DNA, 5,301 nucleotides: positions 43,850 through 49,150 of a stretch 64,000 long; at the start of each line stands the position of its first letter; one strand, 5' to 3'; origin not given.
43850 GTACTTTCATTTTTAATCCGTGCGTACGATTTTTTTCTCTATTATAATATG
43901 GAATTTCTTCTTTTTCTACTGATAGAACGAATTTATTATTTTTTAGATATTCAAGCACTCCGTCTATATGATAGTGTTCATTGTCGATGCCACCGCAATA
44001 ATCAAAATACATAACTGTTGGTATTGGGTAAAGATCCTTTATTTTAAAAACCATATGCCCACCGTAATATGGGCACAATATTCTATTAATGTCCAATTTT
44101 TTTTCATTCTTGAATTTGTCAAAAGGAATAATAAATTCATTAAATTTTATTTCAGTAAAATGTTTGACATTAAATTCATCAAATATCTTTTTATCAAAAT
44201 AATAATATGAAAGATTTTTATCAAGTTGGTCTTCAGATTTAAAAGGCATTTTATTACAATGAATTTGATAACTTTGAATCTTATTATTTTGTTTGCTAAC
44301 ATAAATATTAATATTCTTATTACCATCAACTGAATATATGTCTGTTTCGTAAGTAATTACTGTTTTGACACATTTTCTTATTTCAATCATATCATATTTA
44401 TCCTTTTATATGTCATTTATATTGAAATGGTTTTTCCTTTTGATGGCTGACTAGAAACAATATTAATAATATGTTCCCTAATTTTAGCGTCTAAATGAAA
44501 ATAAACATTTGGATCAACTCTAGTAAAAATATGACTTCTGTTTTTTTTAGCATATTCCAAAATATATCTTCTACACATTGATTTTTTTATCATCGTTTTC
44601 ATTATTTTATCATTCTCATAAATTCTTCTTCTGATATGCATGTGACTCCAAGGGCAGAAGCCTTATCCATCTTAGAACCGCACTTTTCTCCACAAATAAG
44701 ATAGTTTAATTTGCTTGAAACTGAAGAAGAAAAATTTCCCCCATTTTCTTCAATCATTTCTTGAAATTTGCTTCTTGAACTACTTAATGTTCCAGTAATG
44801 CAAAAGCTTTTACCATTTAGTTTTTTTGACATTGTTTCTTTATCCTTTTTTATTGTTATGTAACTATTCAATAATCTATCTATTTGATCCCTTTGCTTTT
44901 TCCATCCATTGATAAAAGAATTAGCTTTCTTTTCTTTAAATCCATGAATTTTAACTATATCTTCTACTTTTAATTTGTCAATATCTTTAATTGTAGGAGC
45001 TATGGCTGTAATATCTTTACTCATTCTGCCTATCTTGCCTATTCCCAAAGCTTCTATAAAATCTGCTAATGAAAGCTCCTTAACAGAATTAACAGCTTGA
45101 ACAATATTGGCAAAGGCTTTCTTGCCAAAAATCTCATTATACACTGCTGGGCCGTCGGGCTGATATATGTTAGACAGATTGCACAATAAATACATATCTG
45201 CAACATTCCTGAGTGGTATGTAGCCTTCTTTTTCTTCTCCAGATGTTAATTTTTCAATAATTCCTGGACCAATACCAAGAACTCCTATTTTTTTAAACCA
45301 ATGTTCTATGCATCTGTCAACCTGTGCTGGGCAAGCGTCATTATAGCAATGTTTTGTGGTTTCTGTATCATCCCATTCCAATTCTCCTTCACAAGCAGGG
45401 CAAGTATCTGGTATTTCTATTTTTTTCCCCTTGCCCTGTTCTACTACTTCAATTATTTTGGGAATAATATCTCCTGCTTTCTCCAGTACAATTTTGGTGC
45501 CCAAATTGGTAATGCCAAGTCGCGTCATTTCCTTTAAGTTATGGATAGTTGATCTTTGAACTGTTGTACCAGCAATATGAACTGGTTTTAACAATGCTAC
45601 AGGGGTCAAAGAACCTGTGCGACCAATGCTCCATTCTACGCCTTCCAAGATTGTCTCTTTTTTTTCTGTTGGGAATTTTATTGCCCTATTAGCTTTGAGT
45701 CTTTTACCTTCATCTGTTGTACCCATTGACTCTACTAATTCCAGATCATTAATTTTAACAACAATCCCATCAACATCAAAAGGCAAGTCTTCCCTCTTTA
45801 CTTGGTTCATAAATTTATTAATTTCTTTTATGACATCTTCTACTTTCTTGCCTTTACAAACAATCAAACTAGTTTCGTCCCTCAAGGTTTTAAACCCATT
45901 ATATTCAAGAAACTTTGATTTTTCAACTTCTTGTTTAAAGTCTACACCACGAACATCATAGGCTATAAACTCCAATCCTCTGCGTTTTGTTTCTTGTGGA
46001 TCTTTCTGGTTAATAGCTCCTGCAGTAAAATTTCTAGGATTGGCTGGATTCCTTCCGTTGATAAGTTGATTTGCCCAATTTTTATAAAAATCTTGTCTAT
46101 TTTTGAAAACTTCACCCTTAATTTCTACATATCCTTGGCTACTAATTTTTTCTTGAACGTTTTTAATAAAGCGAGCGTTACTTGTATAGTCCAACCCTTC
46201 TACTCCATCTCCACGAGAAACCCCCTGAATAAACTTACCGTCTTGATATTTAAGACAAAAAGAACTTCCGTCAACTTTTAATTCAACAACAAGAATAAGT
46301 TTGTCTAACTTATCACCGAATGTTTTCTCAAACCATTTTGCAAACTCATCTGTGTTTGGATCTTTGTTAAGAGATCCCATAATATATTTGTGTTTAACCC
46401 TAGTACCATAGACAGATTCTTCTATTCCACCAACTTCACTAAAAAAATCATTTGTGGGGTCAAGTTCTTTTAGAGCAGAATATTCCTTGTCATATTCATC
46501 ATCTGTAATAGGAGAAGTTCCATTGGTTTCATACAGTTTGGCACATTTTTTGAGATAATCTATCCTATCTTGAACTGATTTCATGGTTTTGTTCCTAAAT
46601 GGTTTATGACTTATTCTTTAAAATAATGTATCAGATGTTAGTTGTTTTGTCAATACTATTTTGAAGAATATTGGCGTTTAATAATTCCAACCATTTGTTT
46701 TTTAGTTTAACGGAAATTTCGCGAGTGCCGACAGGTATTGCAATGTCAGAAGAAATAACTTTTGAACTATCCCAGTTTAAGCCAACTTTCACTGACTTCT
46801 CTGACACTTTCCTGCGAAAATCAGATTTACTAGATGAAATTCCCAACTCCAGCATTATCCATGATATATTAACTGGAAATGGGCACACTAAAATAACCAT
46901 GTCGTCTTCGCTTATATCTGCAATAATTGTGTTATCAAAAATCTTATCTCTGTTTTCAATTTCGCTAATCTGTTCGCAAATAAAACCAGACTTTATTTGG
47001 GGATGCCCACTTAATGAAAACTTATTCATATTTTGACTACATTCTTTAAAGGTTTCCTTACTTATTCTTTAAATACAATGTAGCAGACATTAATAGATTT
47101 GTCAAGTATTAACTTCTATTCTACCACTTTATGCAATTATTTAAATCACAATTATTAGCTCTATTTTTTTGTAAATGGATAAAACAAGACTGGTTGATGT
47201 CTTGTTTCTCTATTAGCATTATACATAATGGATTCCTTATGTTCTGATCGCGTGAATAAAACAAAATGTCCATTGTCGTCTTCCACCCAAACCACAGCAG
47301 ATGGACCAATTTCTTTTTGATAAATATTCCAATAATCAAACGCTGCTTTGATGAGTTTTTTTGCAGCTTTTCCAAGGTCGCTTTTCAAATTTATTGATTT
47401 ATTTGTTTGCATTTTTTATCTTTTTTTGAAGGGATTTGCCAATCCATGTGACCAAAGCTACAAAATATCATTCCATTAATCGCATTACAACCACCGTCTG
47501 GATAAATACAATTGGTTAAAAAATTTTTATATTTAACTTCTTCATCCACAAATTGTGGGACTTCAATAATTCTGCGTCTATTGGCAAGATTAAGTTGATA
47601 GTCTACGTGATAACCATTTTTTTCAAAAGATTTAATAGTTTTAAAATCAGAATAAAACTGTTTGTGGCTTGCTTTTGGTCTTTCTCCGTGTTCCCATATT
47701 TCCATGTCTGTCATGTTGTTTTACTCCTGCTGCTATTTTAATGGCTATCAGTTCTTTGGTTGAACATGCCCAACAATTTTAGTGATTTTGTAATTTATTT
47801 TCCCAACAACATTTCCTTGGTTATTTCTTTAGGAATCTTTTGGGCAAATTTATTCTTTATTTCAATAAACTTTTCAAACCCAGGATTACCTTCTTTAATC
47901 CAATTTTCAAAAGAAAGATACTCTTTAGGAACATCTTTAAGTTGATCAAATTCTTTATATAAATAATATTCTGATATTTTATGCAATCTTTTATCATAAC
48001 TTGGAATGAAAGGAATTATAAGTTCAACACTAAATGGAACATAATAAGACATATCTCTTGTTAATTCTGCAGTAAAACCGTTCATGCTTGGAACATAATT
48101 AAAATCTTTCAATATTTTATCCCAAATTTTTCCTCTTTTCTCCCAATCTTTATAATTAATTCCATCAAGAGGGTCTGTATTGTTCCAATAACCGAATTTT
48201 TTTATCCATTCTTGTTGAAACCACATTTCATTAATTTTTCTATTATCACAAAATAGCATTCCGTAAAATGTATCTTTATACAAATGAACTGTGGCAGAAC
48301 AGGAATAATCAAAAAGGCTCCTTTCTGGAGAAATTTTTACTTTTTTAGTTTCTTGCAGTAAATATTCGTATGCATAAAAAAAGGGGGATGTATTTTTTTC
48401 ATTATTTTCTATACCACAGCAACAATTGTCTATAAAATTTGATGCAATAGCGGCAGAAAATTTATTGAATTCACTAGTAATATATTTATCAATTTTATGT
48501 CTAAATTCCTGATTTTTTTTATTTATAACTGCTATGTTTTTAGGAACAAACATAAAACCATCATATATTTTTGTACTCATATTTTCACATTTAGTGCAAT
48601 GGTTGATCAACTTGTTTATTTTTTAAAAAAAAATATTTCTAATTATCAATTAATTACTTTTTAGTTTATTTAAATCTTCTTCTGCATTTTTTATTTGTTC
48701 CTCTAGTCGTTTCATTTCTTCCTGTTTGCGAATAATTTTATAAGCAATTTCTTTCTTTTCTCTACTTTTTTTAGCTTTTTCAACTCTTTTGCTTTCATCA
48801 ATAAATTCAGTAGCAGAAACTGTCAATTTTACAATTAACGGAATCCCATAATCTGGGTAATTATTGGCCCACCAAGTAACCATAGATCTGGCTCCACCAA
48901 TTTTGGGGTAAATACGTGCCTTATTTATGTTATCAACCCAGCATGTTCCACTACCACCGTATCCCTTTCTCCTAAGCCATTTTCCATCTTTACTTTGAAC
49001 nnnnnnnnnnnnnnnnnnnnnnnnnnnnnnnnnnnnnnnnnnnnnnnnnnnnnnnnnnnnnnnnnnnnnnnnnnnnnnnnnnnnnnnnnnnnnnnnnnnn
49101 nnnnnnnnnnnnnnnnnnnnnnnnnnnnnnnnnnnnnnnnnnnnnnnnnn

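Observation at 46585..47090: Recurring upstream motif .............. in front of consecutive minus-strand genes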

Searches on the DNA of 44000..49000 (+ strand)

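Call 4: search_dna_similar(query=window:44000-49000:+, collection=phages, mode=near, max_rows=15)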
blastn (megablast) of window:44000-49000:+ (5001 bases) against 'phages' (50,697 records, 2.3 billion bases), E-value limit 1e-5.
No match.

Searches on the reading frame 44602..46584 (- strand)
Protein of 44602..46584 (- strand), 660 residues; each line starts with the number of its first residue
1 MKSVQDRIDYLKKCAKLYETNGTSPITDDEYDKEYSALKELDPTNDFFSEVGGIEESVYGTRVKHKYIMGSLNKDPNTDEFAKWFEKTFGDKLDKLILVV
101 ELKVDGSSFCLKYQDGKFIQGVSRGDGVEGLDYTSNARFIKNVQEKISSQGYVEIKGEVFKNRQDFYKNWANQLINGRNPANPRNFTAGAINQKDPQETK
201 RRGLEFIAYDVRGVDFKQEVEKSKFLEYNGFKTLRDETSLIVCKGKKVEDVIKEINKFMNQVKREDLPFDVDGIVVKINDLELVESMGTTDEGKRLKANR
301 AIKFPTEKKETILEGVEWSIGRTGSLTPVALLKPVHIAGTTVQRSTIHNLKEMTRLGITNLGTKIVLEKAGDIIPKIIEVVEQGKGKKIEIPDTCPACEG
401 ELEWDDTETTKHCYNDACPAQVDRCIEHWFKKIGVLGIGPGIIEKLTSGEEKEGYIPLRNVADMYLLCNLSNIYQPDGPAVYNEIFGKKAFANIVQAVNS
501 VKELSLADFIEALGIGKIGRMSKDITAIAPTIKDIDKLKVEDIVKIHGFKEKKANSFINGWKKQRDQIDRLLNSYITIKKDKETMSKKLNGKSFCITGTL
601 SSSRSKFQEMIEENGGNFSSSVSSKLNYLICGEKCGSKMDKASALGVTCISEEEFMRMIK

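Call 11: search_protein_families(library=pfam, proteins=[window:44602-46584:-], max_evalue=0.01)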
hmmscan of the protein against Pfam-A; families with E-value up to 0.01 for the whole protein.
window:44602-46584:- (660 aa): 6 families
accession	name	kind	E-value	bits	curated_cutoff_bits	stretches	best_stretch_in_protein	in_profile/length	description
PF01653.23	DNA_ligase_aden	-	9.3e-47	160.1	27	1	62-305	6-251/253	NAD-dependent DNA ligase adenylation domain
PF03120.22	DNA_ligase_OB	-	1.7e-25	89.2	32.9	1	310-385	1-75/79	NAD-dependent DNA ligase OB-fold domain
PF00533.33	BRCT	-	2.3e-14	53.8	21.3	1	586-659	3-78/78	BRCA1 C Terminus (BRCT) domain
PF12738.14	PTCB-BRCT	-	2.9e-10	40.4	22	1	595-651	4-60/63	twin BRCT domain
PF09414.15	RNA_ligase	-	1e-07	32.7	27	1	98-277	3-156/171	RNA ligase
PF16589.12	BRCT_2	-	4.3e-05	24.2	27.3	1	589-651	3-66/86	BRCT domain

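Call 12: find_related_loci(query=window:44602-46584:-, collection=viral_contigs, flank=4000)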
Query window:44602-46584:- (660 aa) in viral_contigs; peptide patterns used: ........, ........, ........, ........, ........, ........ (x = any residue, [..] = any of these).
10 stretches matched a pattern; 1 encode a relative of the query (tblastn E <= 1e-3); 1 distinct loci.
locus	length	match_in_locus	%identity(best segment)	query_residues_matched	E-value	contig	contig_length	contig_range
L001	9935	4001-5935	58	1-660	0e+0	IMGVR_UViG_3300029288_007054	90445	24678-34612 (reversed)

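Call 25: find_homologous_proteins(query=window:44602-46584:-, max_evalue=1e-50)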
Query window:44602-46584:- (660 aa): 5993 proteins with E <= 1e-50 among 8000 candidates; the best 120 are listed.
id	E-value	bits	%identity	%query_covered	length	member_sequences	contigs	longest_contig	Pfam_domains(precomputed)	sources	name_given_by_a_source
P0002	0.0e+0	1491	100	100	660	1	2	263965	PF03120.23,PF01653.24,PF09414.16,PF00533.34,PF12738.14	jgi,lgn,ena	jgi:DNA ligase (NAD+)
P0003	5.9e-257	873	62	100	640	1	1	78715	PF03120.23,PF01653.24,PF00533.34,PF12738.14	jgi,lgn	-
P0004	1.7e-255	868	60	100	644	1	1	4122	PF03120.23,PF01653.24,PF00533.34,PF12738.14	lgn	-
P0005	6.6e-254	863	60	100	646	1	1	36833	PF03120.23,PF01653.24,PF00533.34,PF12738.14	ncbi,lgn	-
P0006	4.6e-253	860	60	100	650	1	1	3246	PF03120.23,PF01653.24,PF00533.34,PF12738.14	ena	-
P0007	4.7e-250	850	59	100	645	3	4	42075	PF03120.23,PF01653.24,PF00533.34,PF12738.14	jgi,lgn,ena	-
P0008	1.1e-249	849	61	100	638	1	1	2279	PF03120.23,PF01653.24,PF00533.34,PF16589.13,PF12738.14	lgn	-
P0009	5.1e-249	846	58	100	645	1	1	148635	PF03120.23,PF01653.24,PF00533.34,PF12738.14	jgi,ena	-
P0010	2.5e-240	818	58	100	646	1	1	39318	PF03120.23,PF01653.24,PF00533.34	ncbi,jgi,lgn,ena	-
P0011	7.6e-239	813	58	100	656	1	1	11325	PF03120.23,PF01653.24,PF00533.34,PF12738.14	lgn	-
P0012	2.0e-238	811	59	100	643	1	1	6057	PF03120.23,PF01653.24,PF00533.34,PF12738.14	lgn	-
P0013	9.5e-238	809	58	100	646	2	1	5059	PF03120.23,PF01653.24,PF00533.34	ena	-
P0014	1.0e-236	806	57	100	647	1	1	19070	PF03120.23,PF01653.24,PF00533.34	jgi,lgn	-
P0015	3.9e-236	804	58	100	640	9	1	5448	PF03120.23,PF01653.24,PF00533.34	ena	-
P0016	8.7e-236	803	59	100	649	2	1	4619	PF03120.23,PF01653.24,PF00533.34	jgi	jgi:DNA ligase (NAD+)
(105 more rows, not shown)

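Call 27: find_encoding_contigs(protein=P0003, flank=10000, max_places=2)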
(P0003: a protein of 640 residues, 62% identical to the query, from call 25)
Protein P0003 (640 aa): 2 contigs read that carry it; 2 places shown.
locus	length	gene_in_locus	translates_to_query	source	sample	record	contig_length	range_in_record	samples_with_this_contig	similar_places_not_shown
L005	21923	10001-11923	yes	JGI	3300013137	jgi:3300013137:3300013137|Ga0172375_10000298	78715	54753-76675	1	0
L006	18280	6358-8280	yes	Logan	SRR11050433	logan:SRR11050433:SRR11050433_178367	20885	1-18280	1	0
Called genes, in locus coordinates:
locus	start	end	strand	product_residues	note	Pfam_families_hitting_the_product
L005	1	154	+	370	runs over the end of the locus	-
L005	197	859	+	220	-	-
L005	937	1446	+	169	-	-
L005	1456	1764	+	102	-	-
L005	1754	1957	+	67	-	-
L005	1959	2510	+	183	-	-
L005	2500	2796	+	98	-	-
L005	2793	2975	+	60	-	-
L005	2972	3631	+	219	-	-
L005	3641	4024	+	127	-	-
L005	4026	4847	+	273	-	-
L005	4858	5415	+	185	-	-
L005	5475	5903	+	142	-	-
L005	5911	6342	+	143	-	-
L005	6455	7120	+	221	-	-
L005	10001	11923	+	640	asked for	PF01653:DNA_ligase_aden, PF03120:OB_DNA_ligase, PF00533:BRCT, PF12738:PTCB-BRCT (weak)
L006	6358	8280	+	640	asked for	PF01653:DNA_ligase_aden, PF03120:OB_DNA_ligase, PF00533:BRCT, PF12738:PTCB-BRCT (weak)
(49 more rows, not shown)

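Call 28: find_encoding_contigs(protein=P0005, flank=10000, max_places=2)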
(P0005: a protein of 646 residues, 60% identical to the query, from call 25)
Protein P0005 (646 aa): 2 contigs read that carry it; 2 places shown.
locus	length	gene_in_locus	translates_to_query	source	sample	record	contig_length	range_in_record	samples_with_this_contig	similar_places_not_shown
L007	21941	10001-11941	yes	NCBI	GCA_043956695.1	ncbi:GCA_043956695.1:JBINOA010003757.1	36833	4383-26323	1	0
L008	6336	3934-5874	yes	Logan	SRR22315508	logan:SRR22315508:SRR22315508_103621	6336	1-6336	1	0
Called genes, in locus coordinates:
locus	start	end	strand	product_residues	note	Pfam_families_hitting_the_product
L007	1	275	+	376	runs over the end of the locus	PF10127:RlaP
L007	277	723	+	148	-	-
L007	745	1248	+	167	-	PF15891:Nuc_deoxyri_tr2 (weak)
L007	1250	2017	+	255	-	-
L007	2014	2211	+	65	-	-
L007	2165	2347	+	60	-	-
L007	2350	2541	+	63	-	-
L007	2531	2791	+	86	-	-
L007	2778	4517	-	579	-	PF14890:Intein_splicing (weak), PF14528:LAGLIDADG_3 (faint)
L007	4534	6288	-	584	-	-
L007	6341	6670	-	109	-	-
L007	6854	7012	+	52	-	-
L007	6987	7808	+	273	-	PF14528:LAGLIDADG_3 (weak)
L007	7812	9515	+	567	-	PF01368:DHH, PF02272:DHHA1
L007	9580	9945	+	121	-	-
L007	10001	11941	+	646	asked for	PF01653:DNA_ligase_aden, PF03120:OB_DNA_ligase, PF00533:BRCT, PF12738:PTCB-BRCT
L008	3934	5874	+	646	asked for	PF01653:DNA_ligase_aden, PF03120:OB_DNA_ligase, PF00533:BRCT, PF12738:PTCB-BRCT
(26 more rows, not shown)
